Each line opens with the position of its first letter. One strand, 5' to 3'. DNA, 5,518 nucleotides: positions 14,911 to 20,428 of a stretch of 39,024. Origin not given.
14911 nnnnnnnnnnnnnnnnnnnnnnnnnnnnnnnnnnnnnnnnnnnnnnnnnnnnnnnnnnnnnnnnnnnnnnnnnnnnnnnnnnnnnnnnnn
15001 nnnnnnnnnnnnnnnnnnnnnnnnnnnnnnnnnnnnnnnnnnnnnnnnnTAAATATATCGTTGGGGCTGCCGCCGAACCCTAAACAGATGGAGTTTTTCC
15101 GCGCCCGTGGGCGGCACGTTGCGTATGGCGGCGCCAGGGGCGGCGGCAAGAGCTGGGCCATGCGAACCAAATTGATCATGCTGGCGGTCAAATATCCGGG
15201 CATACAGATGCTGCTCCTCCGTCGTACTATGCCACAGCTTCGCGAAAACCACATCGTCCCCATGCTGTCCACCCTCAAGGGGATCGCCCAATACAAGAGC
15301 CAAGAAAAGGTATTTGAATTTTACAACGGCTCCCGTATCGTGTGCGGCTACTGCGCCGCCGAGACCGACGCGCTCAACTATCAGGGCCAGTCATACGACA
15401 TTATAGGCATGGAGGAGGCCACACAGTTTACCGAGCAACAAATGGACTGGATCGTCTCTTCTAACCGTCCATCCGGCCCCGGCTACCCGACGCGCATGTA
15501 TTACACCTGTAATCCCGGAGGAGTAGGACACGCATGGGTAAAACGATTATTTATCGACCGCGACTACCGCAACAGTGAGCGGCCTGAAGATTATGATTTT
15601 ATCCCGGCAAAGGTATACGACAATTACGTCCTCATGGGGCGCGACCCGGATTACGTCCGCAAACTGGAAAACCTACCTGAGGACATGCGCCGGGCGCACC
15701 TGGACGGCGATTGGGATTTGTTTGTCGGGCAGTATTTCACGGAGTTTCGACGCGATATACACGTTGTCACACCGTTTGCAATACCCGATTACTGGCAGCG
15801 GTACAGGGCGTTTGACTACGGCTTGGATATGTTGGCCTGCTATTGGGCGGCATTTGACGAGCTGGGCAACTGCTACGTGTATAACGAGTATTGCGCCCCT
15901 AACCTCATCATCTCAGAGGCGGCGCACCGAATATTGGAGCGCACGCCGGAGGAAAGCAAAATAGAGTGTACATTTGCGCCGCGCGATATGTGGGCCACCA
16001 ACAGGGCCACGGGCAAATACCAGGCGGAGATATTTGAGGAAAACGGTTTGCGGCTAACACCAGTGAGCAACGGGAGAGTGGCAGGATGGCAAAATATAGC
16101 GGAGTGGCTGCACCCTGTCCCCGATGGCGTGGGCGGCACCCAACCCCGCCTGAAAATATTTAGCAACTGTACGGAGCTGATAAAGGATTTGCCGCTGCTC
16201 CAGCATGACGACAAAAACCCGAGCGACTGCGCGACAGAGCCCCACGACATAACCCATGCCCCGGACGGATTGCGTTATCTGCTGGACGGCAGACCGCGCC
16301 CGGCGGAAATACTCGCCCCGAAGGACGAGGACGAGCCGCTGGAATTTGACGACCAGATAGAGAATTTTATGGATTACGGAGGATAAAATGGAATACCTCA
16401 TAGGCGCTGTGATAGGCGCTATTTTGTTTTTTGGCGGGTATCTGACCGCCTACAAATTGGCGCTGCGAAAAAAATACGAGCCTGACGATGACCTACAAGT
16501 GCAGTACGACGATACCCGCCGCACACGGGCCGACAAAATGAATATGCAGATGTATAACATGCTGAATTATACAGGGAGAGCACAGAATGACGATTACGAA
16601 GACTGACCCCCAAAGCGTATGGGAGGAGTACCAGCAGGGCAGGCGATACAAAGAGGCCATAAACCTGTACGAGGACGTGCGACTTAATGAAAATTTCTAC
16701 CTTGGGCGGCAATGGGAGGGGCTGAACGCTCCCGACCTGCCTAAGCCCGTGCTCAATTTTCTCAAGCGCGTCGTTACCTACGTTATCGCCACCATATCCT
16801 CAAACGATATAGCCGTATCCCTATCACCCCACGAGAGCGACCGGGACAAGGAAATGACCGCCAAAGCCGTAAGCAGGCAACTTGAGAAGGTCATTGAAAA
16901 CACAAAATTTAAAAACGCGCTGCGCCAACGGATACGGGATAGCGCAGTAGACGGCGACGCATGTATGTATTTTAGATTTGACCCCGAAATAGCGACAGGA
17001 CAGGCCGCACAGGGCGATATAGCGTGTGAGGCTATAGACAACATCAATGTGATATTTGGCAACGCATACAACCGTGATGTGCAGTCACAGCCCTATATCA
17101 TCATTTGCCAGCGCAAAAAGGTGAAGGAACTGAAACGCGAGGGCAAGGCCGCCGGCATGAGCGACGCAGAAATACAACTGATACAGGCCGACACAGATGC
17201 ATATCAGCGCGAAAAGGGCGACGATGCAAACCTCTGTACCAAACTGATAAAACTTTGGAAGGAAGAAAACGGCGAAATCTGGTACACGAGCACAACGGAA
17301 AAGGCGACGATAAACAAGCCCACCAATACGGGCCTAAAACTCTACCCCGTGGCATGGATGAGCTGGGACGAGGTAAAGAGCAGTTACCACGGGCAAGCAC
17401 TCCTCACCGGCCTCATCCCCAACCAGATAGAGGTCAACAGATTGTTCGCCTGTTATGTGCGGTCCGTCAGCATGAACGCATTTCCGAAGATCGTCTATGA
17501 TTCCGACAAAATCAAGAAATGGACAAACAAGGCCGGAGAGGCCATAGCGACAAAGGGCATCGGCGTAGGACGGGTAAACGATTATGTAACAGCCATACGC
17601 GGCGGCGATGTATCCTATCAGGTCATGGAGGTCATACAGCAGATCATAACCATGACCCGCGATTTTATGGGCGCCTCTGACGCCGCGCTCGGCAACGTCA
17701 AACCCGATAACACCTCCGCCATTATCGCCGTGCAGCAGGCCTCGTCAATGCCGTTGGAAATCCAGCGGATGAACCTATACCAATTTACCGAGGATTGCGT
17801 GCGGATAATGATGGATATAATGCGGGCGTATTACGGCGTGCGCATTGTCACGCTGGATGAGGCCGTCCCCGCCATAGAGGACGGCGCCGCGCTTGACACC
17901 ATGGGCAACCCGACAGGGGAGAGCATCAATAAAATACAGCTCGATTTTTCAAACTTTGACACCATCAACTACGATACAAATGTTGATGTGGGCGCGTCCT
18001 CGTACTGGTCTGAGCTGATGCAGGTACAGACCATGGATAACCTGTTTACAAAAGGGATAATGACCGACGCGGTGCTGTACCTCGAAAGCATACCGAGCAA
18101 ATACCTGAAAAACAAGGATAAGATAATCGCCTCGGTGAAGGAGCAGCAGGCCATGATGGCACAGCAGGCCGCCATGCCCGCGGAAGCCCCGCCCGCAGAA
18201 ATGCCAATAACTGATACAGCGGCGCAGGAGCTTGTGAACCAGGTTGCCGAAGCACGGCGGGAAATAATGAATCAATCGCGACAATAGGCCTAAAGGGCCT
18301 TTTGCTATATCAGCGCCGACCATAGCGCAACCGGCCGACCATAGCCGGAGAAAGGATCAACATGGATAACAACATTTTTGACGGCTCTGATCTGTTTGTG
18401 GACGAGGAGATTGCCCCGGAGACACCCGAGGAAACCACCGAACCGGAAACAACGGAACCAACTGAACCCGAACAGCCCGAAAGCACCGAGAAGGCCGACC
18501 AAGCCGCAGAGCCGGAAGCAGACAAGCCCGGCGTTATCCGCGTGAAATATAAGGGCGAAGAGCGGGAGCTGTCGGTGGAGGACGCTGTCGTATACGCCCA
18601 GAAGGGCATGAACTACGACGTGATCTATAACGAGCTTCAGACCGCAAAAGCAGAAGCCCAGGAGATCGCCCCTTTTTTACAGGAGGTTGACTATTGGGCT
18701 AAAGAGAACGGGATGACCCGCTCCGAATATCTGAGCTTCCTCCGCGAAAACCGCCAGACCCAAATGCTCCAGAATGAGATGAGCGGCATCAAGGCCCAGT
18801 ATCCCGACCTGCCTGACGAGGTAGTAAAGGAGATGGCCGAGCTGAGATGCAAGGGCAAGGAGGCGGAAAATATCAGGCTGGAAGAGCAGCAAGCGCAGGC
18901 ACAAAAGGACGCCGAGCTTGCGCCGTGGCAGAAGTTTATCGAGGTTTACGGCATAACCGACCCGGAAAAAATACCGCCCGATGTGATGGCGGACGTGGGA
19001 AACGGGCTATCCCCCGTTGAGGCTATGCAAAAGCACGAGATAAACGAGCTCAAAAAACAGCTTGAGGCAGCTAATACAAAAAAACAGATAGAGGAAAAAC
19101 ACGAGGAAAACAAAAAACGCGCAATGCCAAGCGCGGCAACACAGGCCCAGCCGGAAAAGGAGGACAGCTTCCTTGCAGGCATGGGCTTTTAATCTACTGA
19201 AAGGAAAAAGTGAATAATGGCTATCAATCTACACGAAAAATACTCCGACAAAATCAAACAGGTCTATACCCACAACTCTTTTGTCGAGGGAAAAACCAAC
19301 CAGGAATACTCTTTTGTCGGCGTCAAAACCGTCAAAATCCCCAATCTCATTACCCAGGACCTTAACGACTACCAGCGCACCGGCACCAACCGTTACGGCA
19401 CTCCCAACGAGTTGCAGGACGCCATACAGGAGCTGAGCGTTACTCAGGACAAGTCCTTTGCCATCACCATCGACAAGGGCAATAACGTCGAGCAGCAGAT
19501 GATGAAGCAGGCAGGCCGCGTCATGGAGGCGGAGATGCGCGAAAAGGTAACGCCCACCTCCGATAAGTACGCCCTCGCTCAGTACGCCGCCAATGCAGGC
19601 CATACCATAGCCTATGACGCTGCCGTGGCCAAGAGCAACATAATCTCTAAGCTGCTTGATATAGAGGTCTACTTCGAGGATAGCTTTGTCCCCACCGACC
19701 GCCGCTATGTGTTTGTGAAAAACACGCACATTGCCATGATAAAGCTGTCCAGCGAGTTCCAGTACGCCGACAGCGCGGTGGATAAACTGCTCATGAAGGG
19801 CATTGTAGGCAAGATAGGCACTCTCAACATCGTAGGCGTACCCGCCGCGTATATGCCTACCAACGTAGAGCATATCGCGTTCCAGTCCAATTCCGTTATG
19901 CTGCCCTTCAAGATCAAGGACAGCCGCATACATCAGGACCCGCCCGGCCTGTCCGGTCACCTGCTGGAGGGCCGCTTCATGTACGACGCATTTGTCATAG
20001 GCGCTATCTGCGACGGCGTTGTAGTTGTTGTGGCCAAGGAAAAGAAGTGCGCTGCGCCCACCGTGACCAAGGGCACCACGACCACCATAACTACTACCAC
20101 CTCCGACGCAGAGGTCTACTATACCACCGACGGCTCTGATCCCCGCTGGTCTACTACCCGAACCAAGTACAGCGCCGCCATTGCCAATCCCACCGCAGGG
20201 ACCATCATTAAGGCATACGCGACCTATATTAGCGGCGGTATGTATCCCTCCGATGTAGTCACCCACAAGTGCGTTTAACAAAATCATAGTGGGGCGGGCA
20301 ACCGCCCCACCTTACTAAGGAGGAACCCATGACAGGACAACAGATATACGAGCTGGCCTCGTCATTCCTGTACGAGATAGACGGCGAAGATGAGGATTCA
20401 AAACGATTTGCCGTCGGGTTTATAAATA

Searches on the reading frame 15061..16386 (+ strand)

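Call 65: search_protein_families(library=phrogs, proteins=[window:15061-16386:+], max_evalue=0.001)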
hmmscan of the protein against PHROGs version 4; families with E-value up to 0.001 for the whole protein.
window:15061-16386:+ (441 aa): 5 families
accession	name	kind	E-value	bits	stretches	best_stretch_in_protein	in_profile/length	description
phrog_979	-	head and packaging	2.6e-47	162.8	1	4-252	153-441/642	terminase large subunit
phrog_2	-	head and packaging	3.3e-35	123.1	1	4-415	265-596/807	terminase large subunit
phrog_9526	-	head and packaging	3.3e-15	57.3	1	6-154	12-167/280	terminase large subunit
phrog_3717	-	head and packaging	1.5e-12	48.5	1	6-168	12-180/277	terminase large subunit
phrog_5653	-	head and packaging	1.2e-05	26.1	1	217-298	2-86/199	terminase large subunit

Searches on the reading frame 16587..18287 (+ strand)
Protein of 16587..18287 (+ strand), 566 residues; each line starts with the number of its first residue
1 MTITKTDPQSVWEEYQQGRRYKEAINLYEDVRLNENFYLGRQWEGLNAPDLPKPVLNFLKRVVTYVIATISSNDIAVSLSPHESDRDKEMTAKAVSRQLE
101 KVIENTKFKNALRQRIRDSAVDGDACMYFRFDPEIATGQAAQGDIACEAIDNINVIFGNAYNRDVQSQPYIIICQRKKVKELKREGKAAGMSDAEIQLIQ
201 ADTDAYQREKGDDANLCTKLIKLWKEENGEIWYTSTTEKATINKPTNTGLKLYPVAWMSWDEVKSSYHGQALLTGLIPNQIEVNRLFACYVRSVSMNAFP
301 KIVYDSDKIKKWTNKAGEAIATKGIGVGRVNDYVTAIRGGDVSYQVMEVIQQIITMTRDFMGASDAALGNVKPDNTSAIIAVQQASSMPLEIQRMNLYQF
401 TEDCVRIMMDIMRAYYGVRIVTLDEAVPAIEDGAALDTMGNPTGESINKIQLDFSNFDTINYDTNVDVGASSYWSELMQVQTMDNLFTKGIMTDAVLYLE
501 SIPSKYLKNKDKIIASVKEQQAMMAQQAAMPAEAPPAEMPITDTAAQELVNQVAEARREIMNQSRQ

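Call 65: search_protein_families(library=phrogs, proteins=[window:16587-18287:+], max_evalue=0.001)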
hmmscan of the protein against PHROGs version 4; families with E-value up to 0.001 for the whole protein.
window:16587-18287:+ (566 aa): 2 families
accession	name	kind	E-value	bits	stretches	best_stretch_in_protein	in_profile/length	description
phrog_156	-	head and packaging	2e-31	110.2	2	253-554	294-596/681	portal protein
phrog_332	-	connector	2.3e-08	33.9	1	65-544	96-541/560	head-tail adaptor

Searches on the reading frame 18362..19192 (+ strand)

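Call 65: search_protein_families(library=phrogs, proteins=[window:18362-19192:+], max_evalue=0.001)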
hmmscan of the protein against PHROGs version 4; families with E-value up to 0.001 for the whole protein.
window:18362-19192:+ (276 aa): 1 family
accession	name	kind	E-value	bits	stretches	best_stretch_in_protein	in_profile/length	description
phrog_14606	-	unknown function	6.2e-06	27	1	37-233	31-209/263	-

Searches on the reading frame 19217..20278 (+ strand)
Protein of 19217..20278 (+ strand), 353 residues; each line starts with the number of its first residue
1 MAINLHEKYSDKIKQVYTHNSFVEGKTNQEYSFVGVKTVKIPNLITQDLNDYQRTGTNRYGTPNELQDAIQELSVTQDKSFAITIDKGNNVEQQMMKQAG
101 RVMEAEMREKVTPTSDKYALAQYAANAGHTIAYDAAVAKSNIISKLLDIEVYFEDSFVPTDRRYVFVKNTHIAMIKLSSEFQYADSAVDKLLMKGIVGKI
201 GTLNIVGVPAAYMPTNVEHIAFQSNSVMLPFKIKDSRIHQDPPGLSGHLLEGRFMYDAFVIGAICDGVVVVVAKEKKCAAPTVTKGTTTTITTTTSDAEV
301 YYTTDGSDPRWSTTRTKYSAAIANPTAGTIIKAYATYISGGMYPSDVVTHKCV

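Call 65: search_protein_families(library=phrogs, proteins=[window:19217-20278:+], max_evalue=0.001)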
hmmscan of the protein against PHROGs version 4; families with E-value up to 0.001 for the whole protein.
window:19217-20278:+ (353 aa): 2 families
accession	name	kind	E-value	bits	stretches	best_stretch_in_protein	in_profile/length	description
phrog_422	-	head and packaging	5.6e-41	141.9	1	1-276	3-296/297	major head protein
phrog_267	-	head and packaging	2e-08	34.8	1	7-210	43-258/410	major head protein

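Call 76: search_dna_similar(query=window:19217-20278:+, collection=phages, mode=protein, max_rows=15, max_evalue=1e-10)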
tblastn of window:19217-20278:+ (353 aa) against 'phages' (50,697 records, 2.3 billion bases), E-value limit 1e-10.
Records with a match: 24; places in all: 24; records where one place covers at least 80% of the query: 0.
Best place of each record, by identity: <60% 24.
By first word of the organism name: Bacillus 10; Streptococcus 9; Dulem 1; Thermus 1; Geobacillus 1; Clostridium 1; Caudoviricetes 1.
By host as written in the record: - 6; Streptococcus gordonii SK184 2; Bacillus thuringiensis subsp. tenebrionis YBT-1765 2; Bacillus cereus 2; Bacillus thuringiensis 4B1 2; Eulemur flavifrons 1; Streptococcus agalactiae ES-PW-160 1; Streptococcus agalactiae BSU248 1; and 7 more.
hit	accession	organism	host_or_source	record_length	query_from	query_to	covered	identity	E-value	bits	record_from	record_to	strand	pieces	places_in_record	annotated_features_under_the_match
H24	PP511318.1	Dulem virus 31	Eulemur flavifrons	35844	1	261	74%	38.7%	1e-53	195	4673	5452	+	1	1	major capsid protein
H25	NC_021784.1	Thermus phage phi OH2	-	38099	1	260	74%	36.5%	1e-47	178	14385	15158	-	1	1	major head protein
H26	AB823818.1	Geobacillus phage phiOH2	-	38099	1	260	74%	36.5%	1e-47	178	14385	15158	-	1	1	Gp7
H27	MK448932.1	Streptococcus phage Javan42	Streptococcus agalactiae ES-PW-160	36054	1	261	74%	34.9%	5e-46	173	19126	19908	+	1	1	hypothetical protein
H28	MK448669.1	Streptococcus phage Javan11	Streptococcus agalactiae BSU248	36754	1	261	74%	34.9%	7e-46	173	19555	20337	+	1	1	hypothetical protein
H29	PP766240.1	Streptococcus phage phiGBSVK-F1_GBSInt11.2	Streptococcus agalactiae JN_AR_GBS66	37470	1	261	74%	34.9%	2e-45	171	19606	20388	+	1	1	hypothetical protein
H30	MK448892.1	Streptococcus phage Javan268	Streptococcus infantis SK970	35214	1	261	74%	34.9%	3e-45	171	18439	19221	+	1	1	hypothetical protein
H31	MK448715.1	Streptococcus phage Javan247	Streptococcus gordonii SK184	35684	1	263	75%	34.2%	9e-45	169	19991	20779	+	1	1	hypothetical protein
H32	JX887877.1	Bacillus phage vB_BtS_BMBtp2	Bacillus thuringiensis subsp. ...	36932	3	261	73%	34.6%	3e-41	159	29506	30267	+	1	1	hypothetical protein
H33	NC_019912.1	Bacillus phage vB_BtS_BMBtp2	Bacillus thuringiensis subsp. ...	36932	3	261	73%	34.6%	3e-41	159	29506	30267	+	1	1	major head protein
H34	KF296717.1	Bacillus phage proCM3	Bacillus thuringiensis strain YM-03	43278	3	261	73%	34.6%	3e-41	159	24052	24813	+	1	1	hypothetical protein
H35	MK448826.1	Streptococcus phage Javan645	Streptococcus urinalis SRR067581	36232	1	261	74%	34.1%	2e-45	171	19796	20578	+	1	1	hypothetical protein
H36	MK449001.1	Streptococcus phage Javan640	Streptococcus urinalis 2285-97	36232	1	261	74%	34.1%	2e-45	171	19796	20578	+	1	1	hypothetical protein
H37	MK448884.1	Streptococcus phage Javan246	Streptococcus gordonii SK184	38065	1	261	74%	34.1%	1e-44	169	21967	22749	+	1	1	hypothetical protein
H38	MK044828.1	Streptococcus phage 33888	-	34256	1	261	74%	34.1%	2e-44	168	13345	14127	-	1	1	carbohydrate-binding family V/XII protein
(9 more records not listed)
